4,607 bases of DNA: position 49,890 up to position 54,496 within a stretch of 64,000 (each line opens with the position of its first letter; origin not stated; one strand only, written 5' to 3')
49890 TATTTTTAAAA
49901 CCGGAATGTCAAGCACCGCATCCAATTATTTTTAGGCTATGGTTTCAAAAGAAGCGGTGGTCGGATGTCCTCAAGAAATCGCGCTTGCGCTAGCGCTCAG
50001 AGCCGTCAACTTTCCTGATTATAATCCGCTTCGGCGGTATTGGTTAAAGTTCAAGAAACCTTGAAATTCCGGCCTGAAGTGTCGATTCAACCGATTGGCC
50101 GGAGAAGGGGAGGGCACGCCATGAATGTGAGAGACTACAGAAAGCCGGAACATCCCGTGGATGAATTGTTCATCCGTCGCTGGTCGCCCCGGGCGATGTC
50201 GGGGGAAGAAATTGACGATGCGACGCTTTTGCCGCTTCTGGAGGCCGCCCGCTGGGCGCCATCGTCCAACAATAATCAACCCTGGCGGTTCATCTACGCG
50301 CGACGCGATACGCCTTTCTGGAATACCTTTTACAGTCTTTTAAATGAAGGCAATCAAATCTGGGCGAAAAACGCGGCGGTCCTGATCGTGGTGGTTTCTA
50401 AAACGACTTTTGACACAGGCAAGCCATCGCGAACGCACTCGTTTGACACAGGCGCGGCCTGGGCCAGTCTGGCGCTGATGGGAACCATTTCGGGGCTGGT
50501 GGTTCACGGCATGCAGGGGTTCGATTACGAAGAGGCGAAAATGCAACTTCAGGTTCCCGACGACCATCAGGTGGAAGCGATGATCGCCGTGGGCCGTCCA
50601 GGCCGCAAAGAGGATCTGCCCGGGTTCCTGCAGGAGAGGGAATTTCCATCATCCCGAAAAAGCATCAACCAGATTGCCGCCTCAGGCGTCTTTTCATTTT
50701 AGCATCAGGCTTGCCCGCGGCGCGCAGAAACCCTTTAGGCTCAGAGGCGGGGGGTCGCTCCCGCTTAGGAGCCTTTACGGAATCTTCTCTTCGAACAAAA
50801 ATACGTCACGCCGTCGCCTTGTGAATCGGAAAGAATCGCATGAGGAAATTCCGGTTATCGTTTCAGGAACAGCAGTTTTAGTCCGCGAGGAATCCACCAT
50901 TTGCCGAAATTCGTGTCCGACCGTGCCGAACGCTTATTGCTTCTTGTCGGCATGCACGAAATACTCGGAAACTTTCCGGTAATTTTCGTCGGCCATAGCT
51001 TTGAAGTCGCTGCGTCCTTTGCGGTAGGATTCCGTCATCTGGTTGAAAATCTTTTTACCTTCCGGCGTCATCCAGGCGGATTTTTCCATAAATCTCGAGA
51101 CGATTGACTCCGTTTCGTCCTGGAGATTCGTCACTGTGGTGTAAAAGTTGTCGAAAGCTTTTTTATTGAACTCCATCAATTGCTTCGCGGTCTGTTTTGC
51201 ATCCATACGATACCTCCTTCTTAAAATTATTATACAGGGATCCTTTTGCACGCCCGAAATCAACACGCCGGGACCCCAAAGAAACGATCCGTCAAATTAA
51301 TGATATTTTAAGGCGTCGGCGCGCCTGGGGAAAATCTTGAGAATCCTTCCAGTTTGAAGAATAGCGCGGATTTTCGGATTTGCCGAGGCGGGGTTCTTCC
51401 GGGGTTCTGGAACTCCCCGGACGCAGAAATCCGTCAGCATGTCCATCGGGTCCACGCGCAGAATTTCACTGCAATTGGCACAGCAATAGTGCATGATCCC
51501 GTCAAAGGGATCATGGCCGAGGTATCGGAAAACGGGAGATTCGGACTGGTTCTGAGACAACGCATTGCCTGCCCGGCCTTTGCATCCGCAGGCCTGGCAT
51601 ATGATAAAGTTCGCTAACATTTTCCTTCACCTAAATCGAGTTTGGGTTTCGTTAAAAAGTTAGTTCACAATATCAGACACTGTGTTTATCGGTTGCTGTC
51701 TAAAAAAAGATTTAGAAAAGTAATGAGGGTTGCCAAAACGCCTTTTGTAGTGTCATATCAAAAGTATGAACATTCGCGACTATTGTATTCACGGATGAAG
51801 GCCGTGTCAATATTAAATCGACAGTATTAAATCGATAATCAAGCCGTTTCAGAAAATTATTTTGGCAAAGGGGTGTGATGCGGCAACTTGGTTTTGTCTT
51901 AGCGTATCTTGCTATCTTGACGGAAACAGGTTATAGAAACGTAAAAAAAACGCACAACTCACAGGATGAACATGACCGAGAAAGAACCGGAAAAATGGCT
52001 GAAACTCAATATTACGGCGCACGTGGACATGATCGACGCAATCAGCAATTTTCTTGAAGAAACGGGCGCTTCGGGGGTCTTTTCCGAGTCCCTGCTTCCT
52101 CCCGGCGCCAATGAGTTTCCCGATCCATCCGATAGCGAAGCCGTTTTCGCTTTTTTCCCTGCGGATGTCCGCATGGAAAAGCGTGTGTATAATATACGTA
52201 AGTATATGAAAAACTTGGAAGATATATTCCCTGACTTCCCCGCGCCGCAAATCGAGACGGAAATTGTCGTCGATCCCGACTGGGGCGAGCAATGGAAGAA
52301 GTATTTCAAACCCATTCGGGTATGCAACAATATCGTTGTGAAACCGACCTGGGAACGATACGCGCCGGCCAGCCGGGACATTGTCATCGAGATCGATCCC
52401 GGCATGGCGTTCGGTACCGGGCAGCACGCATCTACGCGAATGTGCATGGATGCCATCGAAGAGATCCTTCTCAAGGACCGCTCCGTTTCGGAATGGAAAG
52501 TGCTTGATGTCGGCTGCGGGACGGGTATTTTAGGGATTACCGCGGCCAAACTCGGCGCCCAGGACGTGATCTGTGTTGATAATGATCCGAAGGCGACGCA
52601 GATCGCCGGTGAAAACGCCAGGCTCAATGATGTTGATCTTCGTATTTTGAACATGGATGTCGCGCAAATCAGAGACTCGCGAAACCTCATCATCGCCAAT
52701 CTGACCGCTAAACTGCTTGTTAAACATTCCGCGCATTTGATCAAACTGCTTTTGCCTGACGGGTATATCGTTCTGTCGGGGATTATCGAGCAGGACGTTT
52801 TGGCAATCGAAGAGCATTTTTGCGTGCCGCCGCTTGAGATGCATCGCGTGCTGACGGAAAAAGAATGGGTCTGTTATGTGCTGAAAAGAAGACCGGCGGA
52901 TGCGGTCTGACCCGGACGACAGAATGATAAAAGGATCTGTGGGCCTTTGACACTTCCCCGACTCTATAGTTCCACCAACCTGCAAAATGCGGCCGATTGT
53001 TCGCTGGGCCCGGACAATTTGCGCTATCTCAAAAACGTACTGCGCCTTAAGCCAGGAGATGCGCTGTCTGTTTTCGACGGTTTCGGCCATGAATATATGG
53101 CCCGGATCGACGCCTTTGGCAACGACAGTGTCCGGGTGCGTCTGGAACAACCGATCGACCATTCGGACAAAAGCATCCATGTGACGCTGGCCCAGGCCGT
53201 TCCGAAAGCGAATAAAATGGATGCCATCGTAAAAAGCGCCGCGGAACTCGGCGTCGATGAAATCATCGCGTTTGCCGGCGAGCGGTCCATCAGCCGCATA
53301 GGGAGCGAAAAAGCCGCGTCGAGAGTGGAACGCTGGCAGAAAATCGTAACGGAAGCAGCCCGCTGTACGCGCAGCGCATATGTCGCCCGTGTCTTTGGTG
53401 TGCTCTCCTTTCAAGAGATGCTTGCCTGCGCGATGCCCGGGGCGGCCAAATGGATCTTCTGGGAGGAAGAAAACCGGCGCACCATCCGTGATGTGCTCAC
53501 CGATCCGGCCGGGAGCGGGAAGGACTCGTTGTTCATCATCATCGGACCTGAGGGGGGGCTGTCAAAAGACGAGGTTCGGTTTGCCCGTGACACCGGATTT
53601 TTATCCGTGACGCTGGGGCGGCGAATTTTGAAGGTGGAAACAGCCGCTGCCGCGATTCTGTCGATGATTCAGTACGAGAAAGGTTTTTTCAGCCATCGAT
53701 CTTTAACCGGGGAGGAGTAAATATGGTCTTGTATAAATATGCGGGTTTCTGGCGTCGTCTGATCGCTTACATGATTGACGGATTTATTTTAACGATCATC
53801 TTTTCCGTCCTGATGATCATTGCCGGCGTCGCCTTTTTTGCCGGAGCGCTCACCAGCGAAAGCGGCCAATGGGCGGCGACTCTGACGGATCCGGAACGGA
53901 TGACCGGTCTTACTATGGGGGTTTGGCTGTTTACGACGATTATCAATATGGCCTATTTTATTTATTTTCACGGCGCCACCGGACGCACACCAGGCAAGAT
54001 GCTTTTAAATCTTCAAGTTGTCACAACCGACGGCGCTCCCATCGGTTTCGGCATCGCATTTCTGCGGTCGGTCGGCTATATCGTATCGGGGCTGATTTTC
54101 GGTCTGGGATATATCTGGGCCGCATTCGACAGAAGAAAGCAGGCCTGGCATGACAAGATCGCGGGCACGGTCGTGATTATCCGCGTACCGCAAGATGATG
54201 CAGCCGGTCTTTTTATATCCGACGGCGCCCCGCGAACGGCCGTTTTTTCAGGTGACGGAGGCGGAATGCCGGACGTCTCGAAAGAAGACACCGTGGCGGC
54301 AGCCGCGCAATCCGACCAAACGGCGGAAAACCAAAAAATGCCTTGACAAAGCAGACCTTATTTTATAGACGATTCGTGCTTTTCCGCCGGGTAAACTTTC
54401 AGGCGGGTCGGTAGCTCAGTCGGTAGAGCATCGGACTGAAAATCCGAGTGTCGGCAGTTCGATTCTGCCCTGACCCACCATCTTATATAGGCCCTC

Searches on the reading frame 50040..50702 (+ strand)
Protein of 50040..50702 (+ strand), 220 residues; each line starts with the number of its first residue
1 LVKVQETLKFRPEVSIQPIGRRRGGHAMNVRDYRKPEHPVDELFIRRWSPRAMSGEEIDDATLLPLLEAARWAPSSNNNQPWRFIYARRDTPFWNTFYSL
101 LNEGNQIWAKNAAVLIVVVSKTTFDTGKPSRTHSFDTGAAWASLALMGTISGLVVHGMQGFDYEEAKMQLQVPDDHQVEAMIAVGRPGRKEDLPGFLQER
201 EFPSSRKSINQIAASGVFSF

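Call 33: search_protein_families(library=ncbifam, max_evalue=0.00001, proteins=[window:50040-50702:+])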
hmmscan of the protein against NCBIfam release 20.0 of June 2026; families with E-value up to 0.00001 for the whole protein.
window:50040-50702:+ (220 aa): 2 families
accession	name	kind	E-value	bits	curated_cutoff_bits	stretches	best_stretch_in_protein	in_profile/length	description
NF003768.0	PRK05365.1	equivalog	5.9e-12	45.5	152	1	39-130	13-103/200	malonic semialdehyde reductase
TIGR02476.1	BluB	equivalog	5e-09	35.9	150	0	40-89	9-58/205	5,6-dimethylbenzimidazole synthase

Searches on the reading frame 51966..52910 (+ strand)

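Call 33: search_protein_families(library=ncbifam, max_evalue=0.00001, proteins=[window:51966-52910:+])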
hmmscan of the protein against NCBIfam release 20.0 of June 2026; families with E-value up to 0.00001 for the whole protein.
window:51966-52910:+ (314 aa): 15 families
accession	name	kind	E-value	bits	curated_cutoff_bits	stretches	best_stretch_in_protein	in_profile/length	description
TIGR00406.1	prmA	equivalog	1.4e-55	188.7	183.15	1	11-302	1-288/288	50S ribosomal protein L11 methyltransferase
NF001785.0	PRK00517.2-2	equivalog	3.1e-49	167.6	188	1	92-307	68-280/282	50S ribosomal protein L11 methyltransferase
NF001786.0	PRK00517.2-4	equivalog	5e-44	150.5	327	1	67-308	43-274/277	50S ribosomal protein L11 methyltransferase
NF001790.0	PRK00517.3-3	equivalog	4.5e-40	137.7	269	1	73-306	31-259/262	50S ribosomal protein L11 methyltransferase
NF001784.0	PRK00517.2-1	equivalog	4.5e-34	118.3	244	1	81-306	60-289/290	50S ribosomal protein L11 methyltransferase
NF011529.0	PRK14968.1-3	equivalog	1.3e-12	47.6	162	1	174-244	33-104/198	putative methyltransferase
TIGR03534.1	RF_mod_PrmC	equivalog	1e-10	41.5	199.1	1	170-245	83-163/253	peptide chain release factor N(5)-glutamine methyltransferase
TIGR00537.1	hemK_rel_arch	hypoth_equivalog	5e-10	39.4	87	1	172-243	16-87/179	HemK2/MTQ2 family protein methyltransferase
NF043040.1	corrin_prot_MT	hypoth_equivalog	2.9e-09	36.7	180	1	161-237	27-104/216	corrinoid protein-associated methyltransferase CpaM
TIGR01983.1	UbiG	equivalog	7.3e-09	35.2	102.95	1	169-254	43-128/228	bifunctional 2-polyprenyl-6-hydroxyphenol methylase/3-demethylubiquinol 3-O-methyltransferase UbiG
NF011528.0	PRK14968.1-2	equivalog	5.7e-08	32.5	171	1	177-231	40-98/205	putative methyltransferase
TIGR02072.1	BioC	equivalog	1.4e-07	31.6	184.95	1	167-285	26-147/244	malonyl-ACP O-methyltransferase BioC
TIGR02469.1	CbiT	equivalog_domain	2.3e-07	31.1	78.3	1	169-236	12-82/124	precorrin-6Y C5,15-methyltransferase (decarboxylating) subunit CbiT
TIGR04290.1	meth_Rta_06860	hypoth_equivalog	6.9e-07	28.9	300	1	166-236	42-110/226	TIGR04290 family methyltransferase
TIGR02021.1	BchM-ChlM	equivalog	1.3e-06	28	158.9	1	163-233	43-110/218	magnesium protoporphyrin IX methyltransferase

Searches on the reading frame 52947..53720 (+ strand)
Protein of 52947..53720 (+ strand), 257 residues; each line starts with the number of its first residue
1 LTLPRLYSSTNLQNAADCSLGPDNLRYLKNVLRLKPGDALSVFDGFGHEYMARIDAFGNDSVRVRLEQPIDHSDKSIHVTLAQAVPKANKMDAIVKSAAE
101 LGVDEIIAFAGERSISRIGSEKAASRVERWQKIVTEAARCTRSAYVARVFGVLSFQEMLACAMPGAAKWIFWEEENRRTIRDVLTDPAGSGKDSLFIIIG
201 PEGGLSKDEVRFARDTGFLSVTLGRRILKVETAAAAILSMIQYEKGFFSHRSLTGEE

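Call 33: search_protein_families(library=ncbifam, max_evalue=0.00001, proteins=[window:52947-53720:+])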
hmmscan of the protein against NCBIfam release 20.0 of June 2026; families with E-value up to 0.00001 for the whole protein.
window:52947-53720:+ (257 aa): 23 families
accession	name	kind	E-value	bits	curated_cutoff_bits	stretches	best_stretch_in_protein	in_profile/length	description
NF008709.0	PRK11713.7-4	equivalog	4.2e-64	216.3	292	1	20-246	18-243/246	16S rRNA (uracil(1498)-N(3))-methyltransferase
NF008692.0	PRK11713.1-5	equivalog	1.7e-55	188.1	196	1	1-244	1-242/246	16S rRNA (uracil(1498)-N(3))-methyltransferase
TIGR00046.1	TIGR00046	subfamily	5.3e-47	160.2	41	1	4-243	3-235/240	RsmE family RNA methyltransferase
NF008697.0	PRK11713.4-1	equivalog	3.2e-43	147.8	234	1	5-242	6-240/250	16S rRNA (uracil(1498)-N(3))-methyltransferase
NF008693.0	PRK11713.2-3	equivalog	7.3e-42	143.3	210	1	7-244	7-241/246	16S rRNA (uracil(1498)-N(3))-methyltransferase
NF008691.0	PRK11713.1-4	equivalog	5.2e-40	137.2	279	1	18-245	18-248/252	16S rRNA (uracil(1498)-N(3))-methyltransferase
NF008694.0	PRK11713.3-2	equivalog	2.3e-39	135.2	234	1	4-243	8-239/245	16S rRNA (uracil(1498)-N(3))-methyltransferase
NF008706.0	PRK11713.7-1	equivalog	1.6e-37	129.6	273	1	15-246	12-231/232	16S rRNA (uracil(1498)-N(3))-methyltransferase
NF008711.0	PRK11713.7-6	equivalog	2.5e-37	128.9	304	1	2-241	2-238/244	16S rRNA (uracil(1498)-N(3))-methyltransferase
NF008696.0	PRK11713.3-5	equivalog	5.7e-37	127.4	234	1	2-246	5-243/248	16S rRNA (uracil(1498)-N(3))-methyltransferase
NF008690.0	PRK11713.1-1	equivalog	7.6e-37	127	342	1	1-244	1-238/243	16S rRNA (uracil(1498)-N(3))-methyltransferase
NF008705.0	PRK11713.6-4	equivalog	1.5e-36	125.9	343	1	15-241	15-234/248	16S rRNA (uracil(1498)-N(3))-methyltransferase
NF008707.0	PRK11713.7-2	equivalog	2e-35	122.2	327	1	26-244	35-252/255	16S rRNA (uracil(1498)-N(3))-methyltransferase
NF008703.0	PRK11713.6-2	equivalog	3.1e-35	121.5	291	1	15-243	15-237/242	16S rRNA (uracil(1498)-N(3))-methyltransferase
NF008704.0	PRK11713.6-3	equivalog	3.2e-29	101.9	216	1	27-245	23-224/227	16S rRNA (uracil(1498)-N(3))-methyltransferase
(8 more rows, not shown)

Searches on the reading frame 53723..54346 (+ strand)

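Call 33: search_protein_families(library=ncbifam, max_evalue=0.00001, proteins=[window:53723-54346:+])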
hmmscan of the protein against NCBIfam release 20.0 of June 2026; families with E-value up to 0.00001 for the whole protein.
window:53723-54346:+ (207 aa): 0 families

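Call 40: search_protein_families(library=pfam, max_evalue=0.001, proteins=[window:53723-54346:+])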
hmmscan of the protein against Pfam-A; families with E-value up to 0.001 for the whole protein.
window:53723-54346:+ (207 aa): 1 family
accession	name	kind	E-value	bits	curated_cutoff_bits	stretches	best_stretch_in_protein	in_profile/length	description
PF06271.18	RDD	-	1.7e-30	106.6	24.1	1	6-148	1-137/137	RDD family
